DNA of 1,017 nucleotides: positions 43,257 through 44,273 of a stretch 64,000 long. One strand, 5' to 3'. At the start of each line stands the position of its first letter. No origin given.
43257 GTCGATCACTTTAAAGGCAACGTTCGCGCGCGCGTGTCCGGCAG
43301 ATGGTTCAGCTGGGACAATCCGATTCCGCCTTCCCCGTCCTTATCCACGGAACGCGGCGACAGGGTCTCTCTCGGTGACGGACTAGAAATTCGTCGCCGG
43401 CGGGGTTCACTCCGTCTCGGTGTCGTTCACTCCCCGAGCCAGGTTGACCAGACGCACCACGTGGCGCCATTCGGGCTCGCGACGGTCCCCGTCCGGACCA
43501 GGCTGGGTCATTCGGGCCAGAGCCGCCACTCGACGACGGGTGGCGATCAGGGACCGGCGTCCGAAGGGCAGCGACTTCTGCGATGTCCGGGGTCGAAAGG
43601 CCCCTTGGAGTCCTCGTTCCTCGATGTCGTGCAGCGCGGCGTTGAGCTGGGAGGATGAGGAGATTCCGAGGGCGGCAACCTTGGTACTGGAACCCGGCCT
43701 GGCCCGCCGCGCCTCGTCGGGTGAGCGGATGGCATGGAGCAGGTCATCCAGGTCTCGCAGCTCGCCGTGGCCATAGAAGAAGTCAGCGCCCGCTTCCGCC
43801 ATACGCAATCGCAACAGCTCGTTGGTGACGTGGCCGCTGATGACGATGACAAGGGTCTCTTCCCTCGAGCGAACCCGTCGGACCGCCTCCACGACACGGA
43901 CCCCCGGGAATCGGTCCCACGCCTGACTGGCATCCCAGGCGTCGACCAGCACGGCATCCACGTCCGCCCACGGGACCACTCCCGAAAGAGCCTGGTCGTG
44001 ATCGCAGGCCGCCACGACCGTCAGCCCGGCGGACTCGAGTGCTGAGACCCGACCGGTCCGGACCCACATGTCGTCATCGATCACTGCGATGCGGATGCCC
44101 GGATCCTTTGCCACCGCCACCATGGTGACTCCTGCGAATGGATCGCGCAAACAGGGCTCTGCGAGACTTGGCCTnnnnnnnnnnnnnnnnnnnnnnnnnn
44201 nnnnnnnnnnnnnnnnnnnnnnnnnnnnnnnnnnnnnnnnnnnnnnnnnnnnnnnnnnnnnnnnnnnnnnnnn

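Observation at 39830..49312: Two paralogous giant secreted repeat proteins bracket an atypical receiver protein and a sensor-like membrane protein: a candidate uncharacterised surface-protein module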

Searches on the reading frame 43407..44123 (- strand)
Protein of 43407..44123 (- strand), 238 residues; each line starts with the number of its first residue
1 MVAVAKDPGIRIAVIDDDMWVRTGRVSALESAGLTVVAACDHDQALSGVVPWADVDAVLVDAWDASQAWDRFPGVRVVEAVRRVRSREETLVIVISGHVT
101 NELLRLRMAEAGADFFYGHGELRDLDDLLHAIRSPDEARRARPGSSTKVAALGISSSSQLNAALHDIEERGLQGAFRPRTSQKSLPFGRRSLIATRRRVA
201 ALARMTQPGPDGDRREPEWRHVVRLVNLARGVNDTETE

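Call 3: search_protein_families(library=pfam, proteins=[window:43407-44123:-], max_evalue=0.1)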
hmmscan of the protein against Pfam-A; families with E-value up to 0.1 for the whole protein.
window:43407-44123:- (238 aa): 1 family
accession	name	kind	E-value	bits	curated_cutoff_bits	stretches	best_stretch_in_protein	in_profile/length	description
PF00072.30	Response_reg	-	5.2e-06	27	30.2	1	12-114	1-94/111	Response regulator receiver domain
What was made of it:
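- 43407..44123 (-): REC-like gene: 238-aa atypical response regulator. The receiver is aa ~10-121. The novel basic helical C-terminal domain is aa ~122-238. Pfam Response_reg 27 bits against a cut-off of 30.2 (call 3).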

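Call 4: search_protein_families(library=ncbifam, proteins=[window:43407-44123:-], max_evalue=0.1)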
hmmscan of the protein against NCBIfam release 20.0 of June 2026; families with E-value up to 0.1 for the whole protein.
window:43407-44123:- (238 aa): 16 families
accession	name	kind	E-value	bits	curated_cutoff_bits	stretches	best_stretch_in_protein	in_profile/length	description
NF007018.1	PRK09483.1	equivalog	2.1e-05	24.3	280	1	10-173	2-155/217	UvrY/SirA/GacA family response regulator transcription factor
NF051870.1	NAssimRespRegNtrX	equivalog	0.00017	20.6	600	1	12-103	4-89/452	nitrogen assimilation response regulator NtrX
NF045505.1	RR_RssB_Pseudo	equivalog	0.00021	20.4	700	1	7-141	3-127/394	two-component system response regulator RssB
NF041832.1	near_NosP_CTERM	subfamily_domain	0.0003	20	400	1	9-104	251-342/370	NahK/ErcS family hybrid sensor histidine kinase/response regulator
NF047785.1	respo_reg_MadR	equivalog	0.00053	19.4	300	1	10-169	1-154/209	MadR family response regulator transcription factor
NF006900.1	PRK09390.1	equivalog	0.0017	17.9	255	1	11-117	6-104/203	response regulator FixJ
NF041733.1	resp_reg_CseB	equivalog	0.0022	17.4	350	1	12-117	3-98/228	two-component system response regulator CseB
NF010430.0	PRK13856.1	equivalog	0.0027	17.5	344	1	12-116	4-99/241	two-component response regulator VirG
NF007005.1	PRK09468.1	equivalog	0.0058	16.1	331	1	11-118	5-103/237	osmolarity response regulator transcription factor OmpR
NF007419.0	PRK09958.1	equivalog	0.012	15.2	251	1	14-159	5-140/204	acid-sensing system DNA-binding response regulator EvgA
NF008034.0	PRK10766.1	equivalog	0.016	14.7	275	1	11-117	4-100/231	two-component system response regulator TorR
NF007546.0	PRK10161.1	equivalog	0.018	14.6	471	1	11-116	4-102/229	phosphate response regulator transcription factor PhoB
TIGR01818.1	ntrC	equivalog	0.021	13.6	558.6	1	12-113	1-93/463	nitrogen regulation protein NR(I)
NF045717.1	DVU0259_DivK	exception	0.037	14.2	160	1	11-102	4-89/117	DVU0259 family response regulator domain-containing protein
NF008199.0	PRK10955.1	equivalog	0.058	13.3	341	1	12-117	4-98/232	envelope stress response regulator transcription factor CpxR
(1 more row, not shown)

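Call 14: find_homologous_proteins(query=window:43407-44120:-)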
Query window:43407-44120:- (237 aa): 39 proteins with E <= 0.001 among 3724 candidates.
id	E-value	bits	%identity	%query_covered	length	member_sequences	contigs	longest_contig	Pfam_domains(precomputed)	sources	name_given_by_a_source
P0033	1.3e-139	481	93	100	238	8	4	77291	PF00072.31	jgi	jgi:DNA-binding response OmpR family regulator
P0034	6.7e-131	453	88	100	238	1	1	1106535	-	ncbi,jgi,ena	jgi:DNA-binding response OmpR family regulator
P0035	2.2e-125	435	83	100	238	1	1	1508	-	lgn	-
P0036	2.9e-107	375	95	78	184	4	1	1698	-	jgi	jgi:hypothetical protein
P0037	1.7e-99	350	71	97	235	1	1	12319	-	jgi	jgi:CheY-like chemotaxis protein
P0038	4.0e-99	349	69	99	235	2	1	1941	PF00072.31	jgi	jgi:CheY-like chemotaxis protein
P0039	1.3e-97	344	67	98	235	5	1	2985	PF00072.31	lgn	-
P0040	4.1e-95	336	67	99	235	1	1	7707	PF00072.31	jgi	jgi:CheY-like chemotaxis protein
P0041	2.3e-86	307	64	95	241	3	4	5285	PF00072.31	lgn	-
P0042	8.9e-86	305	64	95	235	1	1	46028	PF00072.31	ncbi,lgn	-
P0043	3.5e-85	303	61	97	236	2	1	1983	PF00072.31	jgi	jgi:CheY-like chemotaxis protein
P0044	1.9e-83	297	87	69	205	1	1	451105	PF00072.31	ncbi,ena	-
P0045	1.4e-81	291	60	96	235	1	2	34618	PF00072.31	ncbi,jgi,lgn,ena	jgi:CheY-like chemotaxis protein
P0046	1.9e-81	291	61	96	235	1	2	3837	PF00072.31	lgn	-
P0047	3.8e-79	283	61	99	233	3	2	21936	-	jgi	-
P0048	6.3e-73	263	86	61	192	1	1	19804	PF00072.31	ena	-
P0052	1.5e-60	223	50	95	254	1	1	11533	PF00072.31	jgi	jgi:DNA-binding NarL/FixJ family response regulator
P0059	3.4e-54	202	48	89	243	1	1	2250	PF00072.31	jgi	jgi:CheY-like chemotaxis protein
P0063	5.2e-44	168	45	95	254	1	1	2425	PF00072.31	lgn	-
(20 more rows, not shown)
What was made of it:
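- On Response regulator receiver domain (PF00072): About half of its homologues carry a precomputed PF00072 hit (call 14).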

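Call 29: search_solved_structures(query=A2, max_evalue=1, show_alignments=2)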
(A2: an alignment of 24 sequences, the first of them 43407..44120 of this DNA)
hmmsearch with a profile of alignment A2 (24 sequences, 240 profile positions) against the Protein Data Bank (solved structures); distinct sequences matched with E-value up to 1: 47.
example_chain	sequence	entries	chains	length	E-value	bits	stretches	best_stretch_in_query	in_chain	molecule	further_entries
3luf_A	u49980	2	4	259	6.7e-06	29.1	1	5-95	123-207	Two-component system response regulator/GGDEF domain protein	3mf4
2qsj_A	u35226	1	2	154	2.7e-05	27.1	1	8-118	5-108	DNA-binding response regulator, LuxR family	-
3eq2_A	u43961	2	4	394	0.00037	23.4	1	8-108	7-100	Probable two-component response regulator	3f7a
3cz5_A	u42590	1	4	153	0.0012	21.7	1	5-143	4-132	Two-component response regulator, LuxR family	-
4e7o_A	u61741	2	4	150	0.0045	19.8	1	5-129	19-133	Response regulator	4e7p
3jte_A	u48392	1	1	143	0.005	19.7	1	7-120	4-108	Response regulator receiver protein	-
4hye_A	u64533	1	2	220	0.008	19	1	5-132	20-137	Response regulator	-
4zmr_A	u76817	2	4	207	0.0082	19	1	5-132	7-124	Response regulator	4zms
3kyj_B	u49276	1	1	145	0.0083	18.9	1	6-60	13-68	CheY6 protein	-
4yn8_A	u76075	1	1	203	0.0087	18.9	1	6-60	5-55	Response regulator ChrA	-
3eul_A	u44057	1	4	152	0.021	17.6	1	5-96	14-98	POSSIBLE NITRATE/NITRITE RESPONSE TRANSCRIPTIONAL REGULATORY PROTEIN NARL (DNA-binding res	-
1yio_A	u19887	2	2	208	0.031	17.1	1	6-176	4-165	response regulatory protein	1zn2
3c3w_A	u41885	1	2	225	0.035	16.9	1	7-59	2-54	TWO COMPONENT TRANSCRIPTIONAL REGULATORY PROTEIN DEVR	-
3kyi_B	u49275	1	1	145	0.037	16.8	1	6-59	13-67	CheY6 protein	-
7ve6_A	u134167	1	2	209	0.048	16.5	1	6-80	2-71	Response regulator protein VraR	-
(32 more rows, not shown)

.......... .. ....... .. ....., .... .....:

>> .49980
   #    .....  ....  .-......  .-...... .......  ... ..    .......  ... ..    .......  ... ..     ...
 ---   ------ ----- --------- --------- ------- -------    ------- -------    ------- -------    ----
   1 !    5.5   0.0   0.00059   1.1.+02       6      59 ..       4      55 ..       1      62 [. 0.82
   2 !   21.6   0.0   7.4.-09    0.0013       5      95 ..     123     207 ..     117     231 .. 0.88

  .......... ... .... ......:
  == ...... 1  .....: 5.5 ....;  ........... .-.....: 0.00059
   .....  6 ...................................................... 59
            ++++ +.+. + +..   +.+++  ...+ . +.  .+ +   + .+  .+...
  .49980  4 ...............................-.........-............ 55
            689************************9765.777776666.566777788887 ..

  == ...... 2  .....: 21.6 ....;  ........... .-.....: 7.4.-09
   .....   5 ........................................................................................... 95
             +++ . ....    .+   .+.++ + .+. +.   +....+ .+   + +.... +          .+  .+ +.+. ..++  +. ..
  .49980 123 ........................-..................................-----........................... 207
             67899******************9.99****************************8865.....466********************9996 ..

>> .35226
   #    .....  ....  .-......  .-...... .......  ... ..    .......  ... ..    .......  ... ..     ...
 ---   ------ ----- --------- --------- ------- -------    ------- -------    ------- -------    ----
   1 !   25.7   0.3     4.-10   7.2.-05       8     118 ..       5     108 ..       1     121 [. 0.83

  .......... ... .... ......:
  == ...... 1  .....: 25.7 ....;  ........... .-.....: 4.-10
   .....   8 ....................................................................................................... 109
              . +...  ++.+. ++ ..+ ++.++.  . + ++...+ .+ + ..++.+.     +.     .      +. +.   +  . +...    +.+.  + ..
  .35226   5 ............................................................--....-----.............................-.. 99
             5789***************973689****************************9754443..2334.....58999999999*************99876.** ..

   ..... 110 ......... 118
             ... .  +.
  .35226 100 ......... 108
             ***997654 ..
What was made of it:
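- On Response regulator receiver domain (PF00072): D60 aligns with the acceptor Asp of 2qsj and 3luf (call 29).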

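Call 31: predict_structure(alignment_id=A2)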
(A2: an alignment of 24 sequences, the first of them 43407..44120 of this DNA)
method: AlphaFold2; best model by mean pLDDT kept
length: 237 residues; sequences in the alignment: 24
mean_pLDDT: 90.6   pTM: 0.89
mean pLDDT of the five models: 90.6, 90.2, 88.7, 88.6, 88.1
residues with pLDDT >= 90: 176; 70-90: 48; 50-70: 7; < 50: 6
segments of 3 or more residues with pLDDT < 50: 1-4
pLDDT, mean of each block of 10 residues (from residue 1): 62 97 97 97 92 96 94 98 97 95 95 97 95 95 78 91 96 88 87 94 85 85 93 60
secondary structure, 60 per line:
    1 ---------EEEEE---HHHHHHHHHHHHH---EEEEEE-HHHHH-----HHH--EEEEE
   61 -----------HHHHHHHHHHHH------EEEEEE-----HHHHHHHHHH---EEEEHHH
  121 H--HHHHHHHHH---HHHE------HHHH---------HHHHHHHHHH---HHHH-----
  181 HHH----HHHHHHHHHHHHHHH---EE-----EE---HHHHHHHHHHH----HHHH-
elements in order: E10-14 H18-30 E34-39 H41-45 E56-60 H72-83 E90-95 H101-110 E114-117 H118-121 H124-132 H146-149 H159-168 H172-175 H188-202 H218-228 H233-236
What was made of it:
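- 43407..44123 (-): AF2 pLDDT 90.6 (call 31).
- On Response regulator receiver domain (PF00072): AF2 pLDDT 90.6 with alternating strands and helices in aa 10-121 (call 31).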

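Call 34: fold_search(model_id=the predicted structure, library=pdb)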
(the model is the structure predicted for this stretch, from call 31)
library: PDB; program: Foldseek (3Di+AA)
matches with E <= 10: 1490; with E <= 0.001: 114
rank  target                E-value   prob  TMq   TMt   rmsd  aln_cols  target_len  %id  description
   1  5vxn_C                2.6e-06  1.00  0.43  0.49   8.3       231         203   14  Structure of two RcsB dimers bound to two parallel DNAs. (released 2018-03-07)
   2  8zwn_C                5.1e-06  1.00  0.44  0.48   7.6       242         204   13  Crystal structure of DNA-binding transcriptional activator EvgA from Escherichia coli str. K-12 substr. MG1655 (released 2025-06-18)
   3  5o8y_H                1.1e-05  1.00  0.44  0.50  11.9       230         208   13  Conformational dynamism for DNA interaction in Salmonella typhimurium RcsB response regulator. (released 2017-11-15)
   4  6zj2_B                1.2e-05  1.00  0.43  0.48   8.0       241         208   11  Structure of RcsB from Salmonella enterica serovar Typhimurium bound to promoter rprA in the presence of phosphomimeti (released 2021-02-17)
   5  5o8z_B                1.4e-05  1.00  0.49  0.54   6.7       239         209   14  Conformational dynamism for DNA interaction in Salmonella typhimurium RcsB response regulator. (released 2017-11-15)
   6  5vxn_A                1.4e-05  1.00  0.44  0.50   8.0       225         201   12  Structure of two RcsB dimers bound to two parallel DNAs. (released 2018-03-07)
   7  2qsj_B                1.6e-05  1.00  0.37  0.67   3.2       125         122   28  Crystal structure of a LuxR family DNA-binding response regulator from Silicibacter pomeroyi (released 2007-08-14)
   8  5xso                  1.7e-05  1.00  0.40  0.47  12.7       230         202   18  Crystal structure of full-length FixJ from B. japonicum crystallized in space group C2221 (released 2018-05-23)
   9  5xt2_A                2.0e-05  1.00  0.41  0.47  13.5       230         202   20  Crystal structures of full-length FixJ from B. japonicum crystallized in space group P212121 (released 2018-05-23)
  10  6eo2                  2.4e-05  1.00  0.44  0.49  12.0       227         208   14  Conformational dynamism for DNA interaction in Salmonella typhimurium RcsB response regulator. S207C crossed (released 2017-11-15)
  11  5o8y_A                2.5e-05  1.00  0.44  0.49  12.0       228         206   14  Conformational dynamism for DNA interaction in Salmonella typhimurium RcsB response regulator. (released 2017-11-15)
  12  6eo3_A                2.7e-05  1.00  0.43  0.48  11.9       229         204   12  Conformational dynamism for DNA interaction in Salmonella typhimurium RcsB response regulator. S207C P212121 (released 2017-11-15)
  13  8xat_B                3.2e-05  1.00  0.38  0.45  14.6       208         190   19  Crystal structure of AtARR1(RD-DBD) (released 2024-01-24)
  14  1ys6_B                3.4e-05  1.00  0.43  0.44  14.2       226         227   19  Crystal structure of the response regulatory protein PrrA from Mycobacterium Tuberculosis (released 2006-02-07)
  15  5xt2_B                3.4e-05  1.00  0.40  0.46  13.7       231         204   19  Crystal structures of full-length FixJ from B. japonicum crystallized in space group P212121 (released 2018-05-23)
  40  2qsj_A                2.5e-04  1.00  0.36  0.65   3.5       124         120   25  Crystal structure of a LuxR family DNA-binding response regulator from Silicibacter pomeroyi (released 2007-08-14)
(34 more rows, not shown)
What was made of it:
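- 43407..44123 (-): Foldseek matches RcsB, EvgA and FixJ at E 1e-5 to 1e-6 (call 34).
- On Response regulator receiver domain (PF00072): Foldseek matches isolated receiver domains with TM-scores (normalised by target length) of 0.65-0.79 and rmsd about 3 Å (call 34).
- On NarL/FixJ (LuxR/GerE-type HTH) output domain: Full-length alignments to RcsB, EvgA and FixJ span 225-245 columns, but with rmsd 7-13 Å and TM-score 0.43-0.49 (call 34).
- Closest known: Two-component response regulators of the NarL/FixJ type. Same: Full-length Foldseek matches have E 1e-5 to 1e-6 over 225-245 columns (call 34).
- Checked: The AF2 model (pLDDT 90.6, call 31) and Foldseek (call 34) show a real receiver fold.
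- REC is most similar to full-length NarL/FixJ-type regulators (call 34).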

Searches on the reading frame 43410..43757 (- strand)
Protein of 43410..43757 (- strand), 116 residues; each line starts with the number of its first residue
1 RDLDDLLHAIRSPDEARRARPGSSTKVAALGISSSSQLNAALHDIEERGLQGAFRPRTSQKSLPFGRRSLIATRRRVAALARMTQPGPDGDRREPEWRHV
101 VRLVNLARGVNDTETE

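Call 37: search_protein_families(library=pfam, alignment_id=A3, max_evalue=10)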
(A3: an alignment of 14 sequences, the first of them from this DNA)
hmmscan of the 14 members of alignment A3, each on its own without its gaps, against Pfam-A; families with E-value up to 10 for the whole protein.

A. member 1, seq(116 aa): 0 families

B. families by the number of members that match (of 14 scanned): 2 families
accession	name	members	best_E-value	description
PF07397.16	DUF1502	1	0.031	Repeat of unknown function (DUF1502)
PF16934.11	Mersacidin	1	0.37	Two-component Enterococcus faecalis cytolysin (EFC)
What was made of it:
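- On NarL/FixJ (LuxR/GerE-type HTH) output domain: None of 14 C-terminal domains gave a Pfam hit at E<=10 (call 37).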

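Call 38: search_solved_structures(query=A3, max_evalue=10)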
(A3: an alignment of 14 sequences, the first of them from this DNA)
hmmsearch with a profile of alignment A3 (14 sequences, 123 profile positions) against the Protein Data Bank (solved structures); distinct sequences matched with E-value up to 10: 0.
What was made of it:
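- Checked: The C-terminal domain matches nothing in Pfam or among PDB sequences (calls 37, 38).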
